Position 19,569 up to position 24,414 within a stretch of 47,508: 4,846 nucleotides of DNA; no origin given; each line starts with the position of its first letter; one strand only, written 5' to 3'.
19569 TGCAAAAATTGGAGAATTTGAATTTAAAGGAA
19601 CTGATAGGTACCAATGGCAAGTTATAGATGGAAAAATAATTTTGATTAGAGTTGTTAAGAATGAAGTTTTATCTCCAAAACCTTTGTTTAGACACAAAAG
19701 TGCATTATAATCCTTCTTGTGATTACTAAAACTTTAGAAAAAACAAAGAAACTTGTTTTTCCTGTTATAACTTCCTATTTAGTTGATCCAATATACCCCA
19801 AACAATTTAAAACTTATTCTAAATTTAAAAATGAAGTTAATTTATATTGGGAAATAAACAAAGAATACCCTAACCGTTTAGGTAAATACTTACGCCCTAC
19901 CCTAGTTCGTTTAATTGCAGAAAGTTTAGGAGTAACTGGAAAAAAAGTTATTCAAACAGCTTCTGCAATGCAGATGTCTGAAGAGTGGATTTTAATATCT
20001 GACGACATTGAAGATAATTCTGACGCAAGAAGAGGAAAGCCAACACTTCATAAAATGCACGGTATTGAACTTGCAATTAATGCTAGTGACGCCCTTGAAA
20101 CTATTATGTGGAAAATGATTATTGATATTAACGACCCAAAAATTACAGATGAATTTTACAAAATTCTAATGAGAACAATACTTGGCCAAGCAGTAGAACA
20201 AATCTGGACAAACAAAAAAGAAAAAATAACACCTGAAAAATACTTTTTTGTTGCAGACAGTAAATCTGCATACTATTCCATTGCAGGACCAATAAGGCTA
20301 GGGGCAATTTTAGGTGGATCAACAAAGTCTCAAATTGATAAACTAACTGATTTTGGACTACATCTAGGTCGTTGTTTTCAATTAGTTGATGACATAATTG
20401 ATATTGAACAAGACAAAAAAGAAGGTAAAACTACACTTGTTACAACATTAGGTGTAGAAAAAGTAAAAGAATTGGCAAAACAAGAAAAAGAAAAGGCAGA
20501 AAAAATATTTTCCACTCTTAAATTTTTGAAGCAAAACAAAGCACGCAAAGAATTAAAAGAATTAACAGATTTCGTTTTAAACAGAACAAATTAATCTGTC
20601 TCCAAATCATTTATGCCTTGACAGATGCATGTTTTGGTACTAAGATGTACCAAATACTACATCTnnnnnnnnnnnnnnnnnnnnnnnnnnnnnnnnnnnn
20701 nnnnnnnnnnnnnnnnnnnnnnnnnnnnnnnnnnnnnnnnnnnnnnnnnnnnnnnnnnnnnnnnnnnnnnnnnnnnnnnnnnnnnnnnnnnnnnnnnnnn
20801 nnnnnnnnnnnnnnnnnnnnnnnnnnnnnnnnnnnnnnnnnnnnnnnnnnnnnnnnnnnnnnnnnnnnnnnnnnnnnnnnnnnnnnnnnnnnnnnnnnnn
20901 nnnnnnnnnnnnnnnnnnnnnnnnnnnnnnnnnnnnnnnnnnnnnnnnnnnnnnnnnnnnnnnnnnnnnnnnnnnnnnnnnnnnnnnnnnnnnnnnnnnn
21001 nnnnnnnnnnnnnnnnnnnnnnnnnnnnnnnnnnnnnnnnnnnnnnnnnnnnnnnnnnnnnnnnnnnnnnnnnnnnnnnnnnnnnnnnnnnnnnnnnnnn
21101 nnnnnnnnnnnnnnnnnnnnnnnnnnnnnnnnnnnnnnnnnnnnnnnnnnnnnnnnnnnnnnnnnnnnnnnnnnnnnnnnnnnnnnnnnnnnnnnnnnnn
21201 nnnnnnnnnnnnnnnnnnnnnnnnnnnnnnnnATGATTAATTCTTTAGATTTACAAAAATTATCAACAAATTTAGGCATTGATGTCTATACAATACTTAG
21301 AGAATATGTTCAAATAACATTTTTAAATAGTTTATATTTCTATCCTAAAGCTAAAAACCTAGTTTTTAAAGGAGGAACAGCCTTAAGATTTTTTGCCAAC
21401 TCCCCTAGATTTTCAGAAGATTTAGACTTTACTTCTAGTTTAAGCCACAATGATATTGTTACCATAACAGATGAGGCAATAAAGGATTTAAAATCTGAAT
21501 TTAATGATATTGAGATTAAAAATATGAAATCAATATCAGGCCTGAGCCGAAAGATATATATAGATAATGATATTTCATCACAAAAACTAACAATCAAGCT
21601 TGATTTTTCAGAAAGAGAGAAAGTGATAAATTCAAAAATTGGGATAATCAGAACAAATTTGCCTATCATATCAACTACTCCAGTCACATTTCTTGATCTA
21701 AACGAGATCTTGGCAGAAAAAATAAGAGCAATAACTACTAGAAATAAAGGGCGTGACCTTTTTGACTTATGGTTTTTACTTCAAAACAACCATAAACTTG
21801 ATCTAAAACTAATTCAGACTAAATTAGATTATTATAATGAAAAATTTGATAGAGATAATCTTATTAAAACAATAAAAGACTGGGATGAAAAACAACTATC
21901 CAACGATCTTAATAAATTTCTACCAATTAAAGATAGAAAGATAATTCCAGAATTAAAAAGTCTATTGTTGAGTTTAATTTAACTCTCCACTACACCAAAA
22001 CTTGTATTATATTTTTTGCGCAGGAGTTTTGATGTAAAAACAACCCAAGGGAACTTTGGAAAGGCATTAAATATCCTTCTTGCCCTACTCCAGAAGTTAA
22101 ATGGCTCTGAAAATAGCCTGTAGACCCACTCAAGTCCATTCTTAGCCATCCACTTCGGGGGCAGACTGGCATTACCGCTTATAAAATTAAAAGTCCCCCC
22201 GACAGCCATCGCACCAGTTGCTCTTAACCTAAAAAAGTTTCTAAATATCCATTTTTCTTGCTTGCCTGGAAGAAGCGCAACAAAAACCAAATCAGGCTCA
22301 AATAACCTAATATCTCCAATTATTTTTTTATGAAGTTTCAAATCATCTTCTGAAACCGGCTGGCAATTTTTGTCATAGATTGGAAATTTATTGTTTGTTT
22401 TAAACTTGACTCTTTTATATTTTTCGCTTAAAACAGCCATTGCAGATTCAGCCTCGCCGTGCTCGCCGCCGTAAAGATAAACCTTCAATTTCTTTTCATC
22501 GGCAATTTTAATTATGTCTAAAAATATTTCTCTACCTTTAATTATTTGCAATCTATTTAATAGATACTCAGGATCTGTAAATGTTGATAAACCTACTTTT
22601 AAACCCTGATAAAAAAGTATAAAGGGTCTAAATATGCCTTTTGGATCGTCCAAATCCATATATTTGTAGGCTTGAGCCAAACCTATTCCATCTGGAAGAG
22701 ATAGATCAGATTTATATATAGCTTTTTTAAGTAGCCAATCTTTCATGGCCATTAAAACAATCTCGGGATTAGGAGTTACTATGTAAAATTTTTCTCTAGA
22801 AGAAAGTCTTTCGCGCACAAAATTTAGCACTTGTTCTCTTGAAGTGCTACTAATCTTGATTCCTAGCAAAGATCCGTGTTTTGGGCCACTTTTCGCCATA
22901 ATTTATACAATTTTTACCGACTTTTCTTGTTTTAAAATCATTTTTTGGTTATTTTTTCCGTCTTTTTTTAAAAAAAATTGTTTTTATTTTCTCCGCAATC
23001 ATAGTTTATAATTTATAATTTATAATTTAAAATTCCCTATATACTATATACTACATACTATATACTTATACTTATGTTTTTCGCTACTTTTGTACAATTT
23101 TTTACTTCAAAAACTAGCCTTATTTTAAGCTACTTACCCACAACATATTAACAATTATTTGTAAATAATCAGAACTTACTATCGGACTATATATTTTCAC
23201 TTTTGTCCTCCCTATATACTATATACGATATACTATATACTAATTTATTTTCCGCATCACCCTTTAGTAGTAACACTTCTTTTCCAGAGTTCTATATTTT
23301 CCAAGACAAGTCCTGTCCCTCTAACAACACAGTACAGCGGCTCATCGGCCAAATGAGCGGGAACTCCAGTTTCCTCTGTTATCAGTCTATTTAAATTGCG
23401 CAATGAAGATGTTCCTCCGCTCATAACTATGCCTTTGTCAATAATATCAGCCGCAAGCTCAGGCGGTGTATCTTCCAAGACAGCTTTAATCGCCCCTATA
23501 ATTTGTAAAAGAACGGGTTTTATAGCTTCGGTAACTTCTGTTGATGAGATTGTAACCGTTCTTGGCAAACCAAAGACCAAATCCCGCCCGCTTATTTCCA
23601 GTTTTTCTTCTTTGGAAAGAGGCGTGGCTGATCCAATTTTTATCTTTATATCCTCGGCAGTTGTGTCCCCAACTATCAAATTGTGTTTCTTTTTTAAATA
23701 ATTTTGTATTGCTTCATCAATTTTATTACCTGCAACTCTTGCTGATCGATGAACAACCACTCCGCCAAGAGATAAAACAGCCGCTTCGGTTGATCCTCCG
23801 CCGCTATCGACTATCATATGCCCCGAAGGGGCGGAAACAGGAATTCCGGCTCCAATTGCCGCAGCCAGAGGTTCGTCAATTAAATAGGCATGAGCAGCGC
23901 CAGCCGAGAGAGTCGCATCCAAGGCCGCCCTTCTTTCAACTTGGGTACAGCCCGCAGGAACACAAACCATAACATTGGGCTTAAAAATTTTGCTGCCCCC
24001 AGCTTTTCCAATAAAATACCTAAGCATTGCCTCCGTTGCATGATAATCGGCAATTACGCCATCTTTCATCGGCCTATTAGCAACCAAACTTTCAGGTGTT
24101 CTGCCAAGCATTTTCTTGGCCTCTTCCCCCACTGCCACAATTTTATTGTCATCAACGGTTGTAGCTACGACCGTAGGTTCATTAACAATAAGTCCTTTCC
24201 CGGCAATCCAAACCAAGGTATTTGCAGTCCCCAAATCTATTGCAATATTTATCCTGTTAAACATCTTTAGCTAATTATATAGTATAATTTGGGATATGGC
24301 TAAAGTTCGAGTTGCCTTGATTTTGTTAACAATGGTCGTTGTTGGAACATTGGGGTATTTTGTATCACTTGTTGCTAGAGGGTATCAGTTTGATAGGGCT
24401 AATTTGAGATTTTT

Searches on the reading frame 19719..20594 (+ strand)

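Call 79: search_protein_families(library=pfam, proteins=[window:19719-20594:+], max_evalue=0.001)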
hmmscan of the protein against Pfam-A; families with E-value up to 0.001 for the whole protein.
window:19719-20594:+ (291 aa): 2 families
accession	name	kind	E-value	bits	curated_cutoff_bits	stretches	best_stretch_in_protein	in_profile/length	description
PF00348.22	polyprenyl_synt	-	2.3e-44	151.9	27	1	48-238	9-201/251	Polyprenyl synthetase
PF18937.5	DUF5685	-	0.0006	19.7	26.7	0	200-265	172-236/272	Family of unknown function (DUF5685)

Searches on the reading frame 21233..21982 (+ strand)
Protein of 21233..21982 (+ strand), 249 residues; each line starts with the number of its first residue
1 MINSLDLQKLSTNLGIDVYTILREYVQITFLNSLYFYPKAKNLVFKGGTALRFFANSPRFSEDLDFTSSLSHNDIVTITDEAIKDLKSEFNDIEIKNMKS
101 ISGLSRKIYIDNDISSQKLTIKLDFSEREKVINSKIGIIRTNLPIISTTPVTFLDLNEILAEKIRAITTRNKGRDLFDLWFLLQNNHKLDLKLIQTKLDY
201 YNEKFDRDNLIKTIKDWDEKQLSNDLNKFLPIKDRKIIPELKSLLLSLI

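Call 79: search_protein_families(library=pfam, proteins=[window:21233-21982:+], max_evalue=0.001)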
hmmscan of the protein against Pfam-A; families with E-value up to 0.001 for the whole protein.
window:21233-21982:+ (249 aa): 1 family
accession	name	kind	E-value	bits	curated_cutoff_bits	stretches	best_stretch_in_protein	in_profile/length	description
PF08843.17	AbiEii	-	4.1e-31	109.2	22.5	1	30-223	2-213/238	Nucleotidyl transferase AbiEii toxin, Type IV TA system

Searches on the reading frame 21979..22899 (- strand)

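Call 80: search_protein_families(library=pfam, proteins=[window:21979-22899:-], max_evalue=0.001)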
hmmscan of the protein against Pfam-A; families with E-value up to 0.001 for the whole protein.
window:21979-22899:- (306 aa): 1 family
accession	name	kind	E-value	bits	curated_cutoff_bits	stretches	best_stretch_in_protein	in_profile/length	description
PF03808.19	Glyco_tran_WecG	-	1.3e-33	116.6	27.4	1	119-272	25-167/168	Glycosyl transferase WecG/TagA/CpsF family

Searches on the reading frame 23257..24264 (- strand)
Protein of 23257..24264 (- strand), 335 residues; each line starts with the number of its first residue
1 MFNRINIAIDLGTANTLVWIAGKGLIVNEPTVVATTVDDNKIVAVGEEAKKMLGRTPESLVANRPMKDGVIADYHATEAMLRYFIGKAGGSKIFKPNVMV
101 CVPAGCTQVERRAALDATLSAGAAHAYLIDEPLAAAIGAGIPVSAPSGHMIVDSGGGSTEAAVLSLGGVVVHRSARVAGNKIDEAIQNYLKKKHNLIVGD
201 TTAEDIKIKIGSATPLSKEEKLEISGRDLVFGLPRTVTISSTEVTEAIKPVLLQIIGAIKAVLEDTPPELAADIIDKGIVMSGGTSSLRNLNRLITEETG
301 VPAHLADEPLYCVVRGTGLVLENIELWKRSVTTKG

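Call 80: search_protein_families(library=pfam, proteins=[window:23257-24264:-], max_evalue=0.001)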
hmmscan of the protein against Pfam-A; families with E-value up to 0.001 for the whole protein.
window:23257-24264:- (335 aa): 4 families
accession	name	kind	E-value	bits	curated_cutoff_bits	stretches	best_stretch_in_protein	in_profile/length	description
PF06723.19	MreB_Mbl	-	7.9e-134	446.1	27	1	6-326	3-324/327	MreB/Mbl protein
PF00012.26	HSP70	-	1.6e-10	40.3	20.6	1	97-304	135-355/599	Hsp70 protein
PF00022.25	Actin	-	8.8e-10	38.2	27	1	30-194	31-191/410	Actin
PF14450.12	FtsA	-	9.6e-09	36.1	31.8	1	151-309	2-120/127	Cell division protein FtsA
